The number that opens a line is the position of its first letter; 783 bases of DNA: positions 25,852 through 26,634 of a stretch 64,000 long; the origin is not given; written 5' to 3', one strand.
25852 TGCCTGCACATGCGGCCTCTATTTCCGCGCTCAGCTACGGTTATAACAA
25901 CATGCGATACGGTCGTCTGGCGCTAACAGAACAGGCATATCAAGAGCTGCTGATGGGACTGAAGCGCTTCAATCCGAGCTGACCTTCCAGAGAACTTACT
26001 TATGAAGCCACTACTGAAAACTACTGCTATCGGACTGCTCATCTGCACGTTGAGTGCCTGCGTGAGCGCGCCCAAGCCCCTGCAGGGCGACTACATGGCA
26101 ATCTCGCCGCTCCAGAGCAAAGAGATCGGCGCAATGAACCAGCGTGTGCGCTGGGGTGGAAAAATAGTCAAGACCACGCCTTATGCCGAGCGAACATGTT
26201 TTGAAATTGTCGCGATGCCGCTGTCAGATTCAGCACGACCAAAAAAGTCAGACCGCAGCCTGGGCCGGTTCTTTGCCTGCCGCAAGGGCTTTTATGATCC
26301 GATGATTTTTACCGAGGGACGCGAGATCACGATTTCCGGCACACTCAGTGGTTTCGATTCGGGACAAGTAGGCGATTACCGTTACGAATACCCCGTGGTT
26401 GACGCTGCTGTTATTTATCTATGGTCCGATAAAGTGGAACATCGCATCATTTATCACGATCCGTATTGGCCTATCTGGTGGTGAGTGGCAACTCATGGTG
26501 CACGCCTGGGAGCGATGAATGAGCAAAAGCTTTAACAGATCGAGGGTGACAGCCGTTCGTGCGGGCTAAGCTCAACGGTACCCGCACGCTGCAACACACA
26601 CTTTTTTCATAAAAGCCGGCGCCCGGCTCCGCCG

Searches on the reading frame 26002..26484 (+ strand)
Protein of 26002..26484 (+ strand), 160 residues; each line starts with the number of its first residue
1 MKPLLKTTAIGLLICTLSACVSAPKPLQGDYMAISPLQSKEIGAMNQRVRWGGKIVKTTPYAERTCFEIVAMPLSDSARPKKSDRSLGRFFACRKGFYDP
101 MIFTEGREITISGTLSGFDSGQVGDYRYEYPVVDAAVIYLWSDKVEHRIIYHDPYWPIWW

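Call 9: find_related_loci(query=window:26002-26484:+, collection=genome_contigs, flank=4000)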
Query window:26002-26484:+ (160 aa) in genome_contigs; peptide patterns used: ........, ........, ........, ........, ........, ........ (x = any residue, [..] = any of these).
86 stretches matched a pattern, but none encodes a relative of the query by tblastn (E <= 1e-3).

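Call 12: find_encoding_contigs(protein=window:26002-26484:+, flank=3000, max_places=10)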
Protein window:26002-26484:+ (160 aa): 9 contigs read that carry it; 7 places shown.
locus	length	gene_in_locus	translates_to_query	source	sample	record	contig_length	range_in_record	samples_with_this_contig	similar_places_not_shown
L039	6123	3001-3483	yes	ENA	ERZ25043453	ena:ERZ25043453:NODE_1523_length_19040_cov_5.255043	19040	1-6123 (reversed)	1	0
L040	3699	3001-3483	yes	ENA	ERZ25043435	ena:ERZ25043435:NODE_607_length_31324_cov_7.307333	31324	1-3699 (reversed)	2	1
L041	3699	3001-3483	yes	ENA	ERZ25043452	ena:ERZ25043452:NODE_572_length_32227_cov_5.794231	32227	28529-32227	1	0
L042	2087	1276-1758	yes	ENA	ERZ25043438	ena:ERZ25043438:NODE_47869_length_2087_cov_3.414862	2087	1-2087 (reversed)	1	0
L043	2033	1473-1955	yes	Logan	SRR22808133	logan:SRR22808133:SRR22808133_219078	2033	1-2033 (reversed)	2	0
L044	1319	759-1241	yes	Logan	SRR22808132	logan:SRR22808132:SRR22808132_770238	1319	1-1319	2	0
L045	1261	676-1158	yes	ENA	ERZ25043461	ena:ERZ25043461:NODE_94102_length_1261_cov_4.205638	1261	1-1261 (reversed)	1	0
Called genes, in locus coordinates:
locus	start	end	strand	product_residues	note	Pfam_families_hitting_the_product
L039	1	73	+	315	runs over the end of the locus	PF20030:bpMoxR, PF05496:RuvB_N (faint), PF00004:AAA (weak), PF07726:AAA_3, PF07728:AAA_5, PF17863:AAA_lid_2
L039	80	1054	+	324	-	-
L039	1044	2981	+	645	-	PF11992:TgpA_N, PF01841:Transglut_core, PF13559:DUF4129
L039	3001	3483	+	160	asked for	PF03843:Slp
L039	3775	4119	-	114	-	PF11969:DcpS_C, PF01230:HIT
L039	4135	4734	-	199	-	PF21176:RecR_HhH, PF02132:RecR_ZnF (weak), PF01751:Toprim, PF13662:Toprim_4, PF21175:RecR_C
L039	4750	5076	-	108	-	PF02575:YbaB_DNA_bd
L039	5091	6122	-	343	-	?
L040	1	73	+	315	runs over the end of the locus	PF20030:bpMoxR, PF05496:RuvB_N (faint), PF00004:AAA (weak), PF07726:AAA_3, PF07728:AAA_5, PF17863:AAA_lid_2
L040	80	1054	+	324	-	-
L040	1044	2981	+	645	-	PF11992:TgpA_N, PF01841:Transglut_core, PF13559:DUF4129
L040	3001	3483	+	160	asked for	PF03843:Slp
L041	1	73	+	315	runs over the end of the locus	PF20030:bpMoxR, PF05496:RuvB_N (faint), PF00004:AAA (weak), PF07726:AAA_3, PF07728:AAA_5, PF17863:AAA_lid_2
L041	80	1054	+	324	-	-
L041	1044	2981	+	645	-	PF11992:TgpA_N, PF01841:Transglut_core, PF13559:DUF4129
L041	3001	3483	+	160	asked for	PF03843:Slp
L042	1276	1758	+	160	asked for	PF03843:Slp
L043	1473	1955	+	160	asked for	PF03843:Slp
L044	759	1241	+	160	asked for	PF03843:Slp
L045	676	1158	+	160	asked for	PF03843:Slp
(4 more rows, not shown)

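Call 28: find_homologous_proteins(query=window:26002-26484:+, max_evalue=1e-10)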
Query window:26002-26484:+ (160 aa): 135 proteins with E <= 1e-10 among 146 candidates; the best 120 are listed.
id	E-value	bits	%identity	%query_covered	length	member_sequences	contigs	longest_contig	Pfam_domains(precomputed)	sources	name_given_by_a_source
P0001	1.1e-106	372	100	100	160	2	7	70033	PF03843.19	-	-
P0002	2.5e-49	185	53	96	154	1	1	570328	PF03843.19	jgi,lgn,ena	-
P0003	8.0e-47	177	50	98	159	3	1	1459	PF03843.19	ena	-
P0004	6.8e-46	174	52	98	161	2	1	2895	PF03843.19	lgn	-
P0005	4.3e-45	171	53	91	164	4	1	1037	PF03843.19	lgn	-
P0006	6.5e-45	171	50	98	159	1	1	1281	PF03843.19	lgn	-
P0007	1.0e-44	170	49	95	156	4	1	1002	PF03843.19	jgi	jgi:outer membrane lipoprotein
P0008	1.3e-44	170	51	95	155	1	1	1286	PF03843.19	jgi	jgi:outer membrane lipoprotein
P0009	2.1e-44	169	48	98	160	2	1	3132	PF03843.19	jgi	jgi:outer membrane lipoprotein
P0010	3.3e-44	169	51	100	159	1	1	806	PF03843.19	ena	-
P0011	5.7e-44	168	52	83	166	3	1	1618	PF03843.19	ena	-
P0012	6.4e-44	168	51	90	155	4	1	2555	PF03843.19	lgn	-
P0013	1.0e-43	167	46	98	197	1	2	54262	PF03843.19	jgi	jgi:outer membrane lipoprotein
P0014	1.4e-43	166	46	100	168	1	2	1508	PF03843.19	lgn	-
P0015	2.4e-43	166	48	95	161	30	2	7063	PF03843.19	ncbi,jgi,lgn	-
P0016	2.6e-43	166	50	100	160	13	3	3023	PF03843.19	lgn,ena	-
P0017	2.6e-43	166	45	95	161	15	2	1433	PF03843.19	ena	-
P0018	2.9e-43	165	56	88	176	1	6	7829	PF03843.19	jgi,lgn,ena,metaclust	metaclust:\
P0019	5.6e-43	165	50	86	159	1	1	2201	PF03843.19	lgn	-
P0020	6.3e-43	164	52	89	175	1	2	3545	PF03843.19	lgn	-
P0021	6.4e-43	164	47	94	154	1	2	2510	PF03843.19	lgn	-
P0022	1.0e-42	164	51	85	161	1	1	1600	PF03843.19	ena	-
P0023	1.3e-42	163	46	94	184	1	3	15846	PF03843.19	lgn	-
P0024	1.5e-42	163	50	88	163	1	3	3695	PF03843.19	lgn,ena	-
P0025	1.6e-42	163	48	95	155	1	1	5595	PF03843.19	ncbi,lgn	-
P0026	1.7e-42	163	46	94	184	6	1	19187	PF03843.19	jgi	jgi:outer membrane lipoprotein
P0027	1.9e-42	163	53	90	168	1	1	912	PF03843.19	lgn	-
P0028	2.0e-42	163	47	99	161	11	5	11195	PF03843.19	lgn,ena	-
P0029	2.6e-42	162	49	90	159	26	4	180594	PF03843.19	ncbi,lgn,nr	ncbi:Slp family lipoprotein [bacterium BD-1]|nr:Slp family lipoprotein [Ottowia caeni]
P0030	2.6e-42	162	52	89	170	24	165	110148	PF03843.19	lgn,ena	-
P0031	2.6e-42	162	49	86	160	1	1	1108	PF03843.19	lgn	-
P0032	2.7e-42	162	50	90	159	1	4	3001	PF03843.19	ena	-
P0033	3.2e-42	162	48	98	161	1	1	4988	PF03843.19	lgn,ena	-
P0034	3.6e-42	162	48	94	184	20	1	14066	PF03843.19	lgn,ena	-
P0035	3.6e-42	162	51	91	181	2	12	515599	PF03843.19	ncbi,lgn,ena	ncbi:MAG: Slp family lipoprotein [Lysobacteraceae bacterium]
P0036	7.5e-42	161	47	98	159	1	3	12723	PF03843.19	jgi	jgi:outer membrane lipoprotein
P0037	8.0e-42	161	49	84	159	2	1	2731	PF03843.19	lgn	-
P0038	9.5e-42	161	50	86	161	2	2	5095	PF03843.19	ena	-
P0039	1.0e-41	160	52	90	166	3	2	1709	PF03843.19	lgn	-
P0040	1.2e-41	160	50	93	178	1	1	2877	PF03843.19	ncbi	-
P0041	1.3e-41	160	43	95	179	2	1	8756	PF03843.19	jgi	-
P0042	1.4e-41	160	50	90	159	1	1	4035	PF03843.19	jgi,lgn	-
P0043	2.8e-41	159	47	100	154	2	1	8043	PF03843.19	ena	-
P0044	3.4e-41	159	51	86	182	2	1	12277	PF03843.19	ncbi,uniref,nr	ncbi:Slp family lipoprotein [Tahibacter caeni]|uniref:Slp family lipoprotein n=1 Tax=Tahibacter caen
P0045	3.6e-41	159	50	85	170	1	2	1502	PF03843.19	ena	-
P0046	3.8e-41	159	46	96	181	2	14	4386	PF03843.19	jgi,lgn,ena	jgi:outer membrane lipoprotein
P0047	4.3e-41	158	47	88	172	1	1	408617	PF03843.19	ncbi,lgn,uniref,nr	ncbi:hypothetical protein CSC70_09455 [Pseudoxanthomonas kalamensis DSM 18571]|uniref:Slp family lip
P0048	5.3e-41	158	50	89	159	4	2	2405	PF03843.19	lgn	-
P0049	6.3e-41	158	48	86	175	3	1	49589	PF03843.19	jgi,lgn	jgi:outer membrane lipoprotein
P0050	1.6e-40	157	48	90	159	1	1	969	PF03843.19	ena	-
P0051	1.9e-40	156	46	98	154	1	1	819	PF03843.19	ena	-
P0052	2.9e-40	156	48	100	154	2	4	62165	PF03843.19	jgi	jgi:outer membrane lipoprotein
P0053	2.9e-40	156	52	85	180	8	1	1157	PF03843.19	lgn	-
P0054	3.6e-40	155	46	95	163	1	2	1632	PF03843.19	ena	-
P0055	3.7e-40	155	48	83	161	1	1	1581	PF03843.19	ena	-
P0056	4.3e-40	155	44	99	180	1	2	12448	PF03843.19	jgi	jgi:outer membrane lipoprotein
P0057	5.3e-40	155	44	96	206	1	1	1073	PF03843.19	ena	-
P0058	9.7e-40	154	52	81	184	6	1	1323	PF03843.19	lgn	-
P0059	1.3e-39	154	46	96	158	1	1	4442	PF03843.19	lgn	-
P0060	1.6e-39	153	49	91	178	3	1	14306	PF03843.19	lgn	-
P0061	1.6e-39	153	48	89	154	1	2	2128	PF03843.19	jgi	jgi:outer membrane lipoprotein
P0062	3.5e-39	152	49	88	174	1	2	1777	PF03843.19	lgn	-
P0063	4.1e-39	152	47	86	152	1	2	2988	PF03843.19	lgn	-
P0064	7.4e-39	151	47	88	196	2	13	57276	PF03843.19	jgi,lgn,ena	jgi:outer membrane lipoprotein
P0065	1.1e-38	151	51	78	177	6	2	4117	PF03843.19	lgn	-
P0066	2.0e-38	150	47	93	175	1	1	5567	PF03843.19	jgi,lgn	jgi:outer membrane lipoprotein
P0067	3.2e-38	149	50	86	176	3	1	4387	PF03843.19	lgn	-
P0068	3.9e-38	149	46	98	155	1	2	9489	PF03843.19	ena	-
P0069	7.0e-38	148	48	90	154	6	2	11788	PF03843.19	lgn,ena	-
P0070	9.2e-38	148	46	86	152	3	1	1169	PF03843.19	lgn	-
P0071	1.0e-37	147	46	86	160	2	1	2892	PF03843.19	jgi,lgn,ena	-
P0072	1.7e-37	147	47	89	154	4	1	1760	PF03843.19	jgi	jgi:outer membrane lipoprotein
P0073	1.9e-37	147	48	93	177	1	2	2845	PF03843.19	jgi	jgi:outer membrane lipoprotein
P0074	2.1e-37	146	46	85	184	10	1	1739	PF03843.19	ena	-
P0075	2.8e-37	146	47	86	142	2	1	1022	PF03843.19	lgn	-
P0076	3.0e-37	146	47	93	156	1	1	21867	PF03843.19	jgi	jgi:outer membrane lipoprotein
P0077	3.1e-37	146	50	78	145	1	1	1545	PF03843.19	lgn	-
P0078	1.5e-36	144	45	86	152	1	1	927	PF03843.19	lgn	-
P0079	1.8e-36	143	43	96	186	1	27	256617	PF03843.19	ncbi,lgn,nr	ncbi:MAG TPA: Slp family lipoprotein [Rhodanobacteraceae bacterium]|nr:Slp family lipoprotein [Rhoda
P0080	2.0e-36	143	45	89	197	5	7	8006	PF03843.19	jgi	jgi:outer membrane lipoprotein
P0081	2.0e-36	143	49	81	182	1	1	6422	PF03843.19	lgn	-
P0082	2.4e-36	143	43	98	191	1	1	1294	PF03843.19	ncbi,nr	ncbi:MAG: Slp family lipoprotein, partial [Xanthomonadaceae bacterium]|nr:Slp family lipoprotein [Xa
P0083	3.5e-36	142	40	98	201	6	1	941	PF03843.19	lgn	-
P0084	4.5e-36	142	46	94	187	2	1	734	PF03843.19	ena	-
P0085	7.9e-36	141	44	89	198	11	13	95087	PF03843.19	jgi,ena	-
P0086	9.4e-36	141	44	96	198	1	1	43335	PF03843.19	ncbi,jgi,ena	jgi:outer membrane lipoprotein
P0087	1.3e-35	141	41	98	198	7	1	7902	PF03843.19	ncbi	ncbi:MAG: Slp family lipoprotein [Rhodanobacteraceae bacterium]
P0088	2.0e-35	140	42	90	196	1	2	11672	PF03843.19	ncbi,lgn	ncbi:MAG: Slp family lipoprotein [Rhodanobacteraceae bacterium]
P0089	2.2e-35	140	44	94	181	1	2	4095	PF03843.19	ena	-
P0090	2.7e-35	140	44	98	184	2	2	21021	PF03843.19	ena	-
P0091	2.9e-35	139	42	89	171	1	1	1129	PF03843.19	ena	-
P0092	3.0e-35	139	46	82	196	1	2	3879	PF03843.19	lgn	-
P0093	3.1e-35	139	42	98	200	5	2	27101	PF03843.19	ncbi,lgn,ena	-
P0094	4.1e-35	139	43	89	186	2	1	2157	PF03843.19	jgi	jgi:outer membrane lipoprotein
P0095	6.9e-35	138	44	89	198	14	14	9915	PF03843.19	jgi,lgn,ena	jgi:outer membrane lipoprotein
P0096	9.7e-35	138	42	98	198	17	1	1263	PF03843.19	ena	-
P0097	1.1e-34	138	42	98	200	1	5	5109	PF03843.19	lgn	-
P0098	1.1e-34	138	39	98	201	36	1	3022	PF03843.19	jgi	jgi:outer membrane lipoprotein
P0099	1.2e-34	137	47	81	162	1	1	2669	PF03843.19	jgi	jgi:outer membrane lipoprotein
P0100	1.9e-34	137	47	80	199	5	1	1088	PF03843.19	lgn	-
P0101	2.0e-34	137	43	90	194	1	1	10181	PF03843.19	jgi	jgi:outer membrane lipoprotein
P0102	2.4e-34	136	41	96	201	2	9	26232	PF03843.19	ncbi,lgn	ncbi:MAG: Slp family lipoprotein [Rhodanobacteraceae bacterium]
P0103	3.4e-34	136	42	89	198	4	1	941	PF03843.19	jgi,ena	jgi:outer membrane lipoprotein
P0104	3.8e-34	136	43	85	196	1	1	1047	PF03843.19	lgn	-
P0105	4.6e-34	136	41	98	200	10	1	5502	PF03843.19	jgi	jgi:outer membrane lipoprotein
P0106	5.9e-34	135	47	78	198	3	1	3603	PF03843.19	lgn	-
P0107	7.4e-34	135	40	96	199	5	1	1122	PF03843.19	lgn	-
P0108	8.8e-34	135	42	86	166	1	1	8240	PF03843.19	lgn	-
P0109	9.2e-34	135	44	88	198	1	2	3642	PF03843.19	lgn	-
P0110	1.3e-33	134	40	98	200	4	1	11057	PF03843.19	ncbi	ncbi:MAG: Slp family lipoprotein [Rhodanobacteraceae bacterium]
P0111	1.4e-33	134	39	93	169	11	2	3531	PF03843.19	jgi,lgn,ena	jgi:outer membrane lipoprotein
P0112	1.9e-33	134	40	89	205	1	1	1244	PF03843.19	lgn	-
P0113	2.0e-33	133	43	98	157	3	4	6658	PF03843.19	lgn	-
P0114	2.3e-33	133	41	93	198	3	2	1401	PF03843.19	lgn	-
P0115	2.9e-33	133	41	98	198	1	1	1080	PF03843.19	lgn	-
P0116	3.1e-33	133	40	98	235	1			PF03843.19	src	-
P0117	3.7e-33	133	43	88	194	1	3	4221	PF03843.19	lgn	-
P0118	5.4e-33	132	39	89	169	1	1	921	PF03843.19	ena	-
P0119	5.6e-33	132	42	89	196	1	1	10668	PF03843.19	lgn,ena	-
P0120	6.2e-33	132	46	86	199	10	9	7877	PF03843.19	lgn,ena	-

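Call 45: find_encoding_contigs(protein=P0121, flank=3000, max_places=10)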
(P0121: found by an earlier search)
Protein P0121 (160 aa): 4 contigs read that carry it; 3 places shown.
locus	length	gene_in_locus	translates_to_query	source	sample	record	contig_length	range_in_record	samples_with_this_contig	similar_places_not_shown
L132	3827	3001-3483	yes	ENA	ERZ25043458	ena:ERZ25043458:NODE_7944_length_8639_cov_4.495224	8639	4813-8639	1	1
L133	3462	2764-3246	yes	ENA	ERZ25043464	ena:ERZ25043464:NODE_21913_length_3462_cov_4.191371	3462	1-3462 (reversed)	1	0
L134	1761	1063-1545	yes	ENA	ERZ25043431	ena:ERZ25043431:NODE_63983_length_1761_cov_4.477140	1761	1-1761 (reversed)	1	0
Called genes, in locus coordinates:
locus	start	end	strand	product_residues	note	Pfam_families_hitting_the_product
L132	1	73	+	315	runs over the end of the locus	PF20030:bpMoxR, PF05496:RuvB_N (faint), PF00004:AAA (weak), PF07726:AAA_3, PF07728:AAA_5, PF17863:AAA_lid_2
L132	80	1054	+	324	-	-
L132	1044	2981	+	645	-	PF11992:TgpA_N, PF01841:Transglut_core, PF13559:DUF4129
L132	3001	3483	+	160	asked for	PF03843:Slp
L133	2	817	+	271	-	?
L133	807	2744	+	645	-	PF11992:TgpA_N, PF01841:Transglut_core, PF13559:DUF4129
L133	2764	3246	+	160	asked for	PF03843:Slp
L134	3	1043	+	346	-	?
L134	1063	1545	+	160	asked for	PF03843:Slp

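Call 46: find_encoding_contigs(protein=P0123, flank=3000, max_places=10)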
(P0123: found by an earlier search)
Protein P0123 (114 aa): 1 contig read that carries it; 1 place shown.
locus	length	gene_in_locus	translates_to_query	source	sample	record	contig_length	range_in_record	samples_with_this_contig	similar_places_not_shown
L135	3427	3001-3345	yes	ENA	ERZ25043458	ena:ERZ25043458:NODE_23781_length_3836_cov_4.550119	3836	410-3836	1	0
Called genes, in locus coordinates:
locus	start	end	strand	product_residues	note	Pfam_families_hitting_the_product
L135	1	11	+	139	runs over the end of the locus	?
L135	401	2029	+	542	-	PF05496:RuvB_N (weak), PF13191:AAA_16 (faint), PF13177:DNA_pol3_delta2, PF00004:AAA, PF13401:AAA_22 (weak), PF22608:DNAX_ATPase_lid, PF12169:DNA_pol3_gamma3, PF12170:DNA_pol3_tau_5, +1 more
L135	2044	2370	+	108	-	PF02575:YbaB_DNA_bd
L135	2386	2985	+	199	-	PF21176:RecR_HhH, PF02132:RecR_ZnF (weak), PF01751:Toprim, PF13662:Toprim_4, PF21175:RecR_C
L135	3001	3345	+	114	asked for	PF11969:DcpS_C, PF01230:HIT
